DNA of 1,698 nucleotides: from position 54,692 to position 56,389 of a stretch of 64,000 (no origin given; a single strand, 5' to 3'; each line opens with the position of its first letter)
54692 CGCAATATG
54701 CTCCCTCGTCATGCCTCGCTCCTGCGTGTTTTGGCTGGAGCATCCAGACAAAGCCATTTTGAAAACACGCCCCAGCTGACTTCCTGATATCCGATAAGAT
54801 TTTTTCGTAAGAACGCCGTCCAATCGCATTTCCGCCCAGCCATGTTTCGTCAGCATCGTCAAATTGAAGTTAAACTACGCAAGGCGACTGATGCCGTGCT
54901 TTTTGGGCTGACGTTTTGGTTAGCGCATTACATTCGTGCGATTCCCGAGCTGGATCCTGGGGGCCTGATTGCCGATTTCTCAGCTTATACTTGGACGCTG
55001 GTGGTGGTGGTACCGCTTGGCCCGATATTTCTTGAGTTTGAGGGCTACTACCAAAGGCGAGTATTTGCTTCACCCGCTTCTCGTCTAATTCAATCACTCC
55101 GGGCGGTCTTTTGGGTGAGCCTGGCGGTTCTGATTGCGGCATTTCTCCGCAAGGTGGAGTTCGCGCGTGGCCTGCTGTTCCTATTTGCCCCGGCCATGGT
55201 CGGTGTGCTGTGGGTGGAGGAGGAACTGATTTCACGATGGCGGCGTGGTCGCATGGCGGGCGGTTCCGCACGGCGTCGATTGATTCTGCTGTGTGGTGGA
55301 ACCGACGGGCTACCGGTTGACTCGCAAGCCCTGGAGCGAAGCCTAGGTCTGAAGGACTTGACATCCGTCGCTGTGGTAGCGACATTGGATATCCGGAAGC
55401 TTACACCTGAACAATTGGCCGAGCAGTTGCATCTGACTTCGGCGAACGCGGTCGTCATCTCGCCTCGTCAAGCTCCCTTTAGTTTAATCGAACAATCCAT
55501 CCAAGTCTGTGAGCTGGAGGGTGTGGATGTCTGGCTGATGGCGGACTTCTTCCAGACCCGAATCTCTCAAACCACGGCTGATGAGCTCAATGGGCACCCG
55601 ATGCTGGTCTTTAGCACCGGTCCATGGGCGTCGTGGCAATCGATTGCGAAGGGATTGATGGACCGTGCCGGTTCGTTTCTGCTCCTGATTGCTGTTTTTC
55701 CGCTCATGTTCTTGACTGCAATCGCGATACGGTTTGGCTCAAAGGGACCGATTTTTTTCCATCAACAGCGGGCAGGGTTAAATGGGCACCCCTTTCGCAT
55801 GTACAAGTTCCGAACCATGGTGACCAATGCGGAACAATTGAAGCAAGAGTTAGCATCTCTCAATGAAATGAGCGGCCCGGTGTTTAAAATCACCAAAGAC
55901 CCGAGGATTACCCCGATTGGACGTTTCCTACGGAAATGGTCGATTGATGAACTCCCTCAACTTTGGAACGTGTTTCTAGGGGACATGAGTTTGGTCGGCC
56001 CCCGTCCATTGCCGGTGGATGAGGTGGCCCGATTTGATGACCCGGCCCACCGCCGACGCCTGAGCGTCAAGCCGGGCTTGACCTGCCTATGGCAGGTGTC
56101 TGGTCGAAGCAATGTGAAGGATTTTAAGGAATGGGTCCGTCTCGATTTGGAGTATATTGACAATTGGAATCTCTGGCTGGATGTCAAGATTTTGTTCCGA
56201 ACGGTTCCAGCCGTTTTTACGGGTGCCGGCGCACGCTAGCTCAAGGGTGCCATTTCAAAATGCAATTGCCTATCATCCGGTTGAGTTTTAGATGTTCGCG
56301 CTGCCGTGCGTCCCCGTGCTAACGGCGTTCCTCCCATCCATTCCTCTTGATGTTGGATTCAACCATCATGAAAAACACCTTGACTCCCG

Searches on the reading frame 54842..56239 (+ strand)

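Call 31: search_protein_families(library=pfam, proteins=[window:54842-56239:+], max_evalue=0.001)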
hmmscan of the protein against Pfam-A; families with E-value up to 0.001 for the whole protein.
window:54842-56239:+ (465 aa): 2 families
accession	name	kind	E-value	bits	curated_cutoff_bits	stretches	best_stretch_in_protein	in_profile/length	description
PF02397.22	Bac_transf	-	1.9e-68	230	27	1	270-459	1-178/179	Bacterial sugar transferase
PF13727.12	CoA_binding_3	-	0.00025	21.5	25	1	66-148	2-84/175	CoA-binding domain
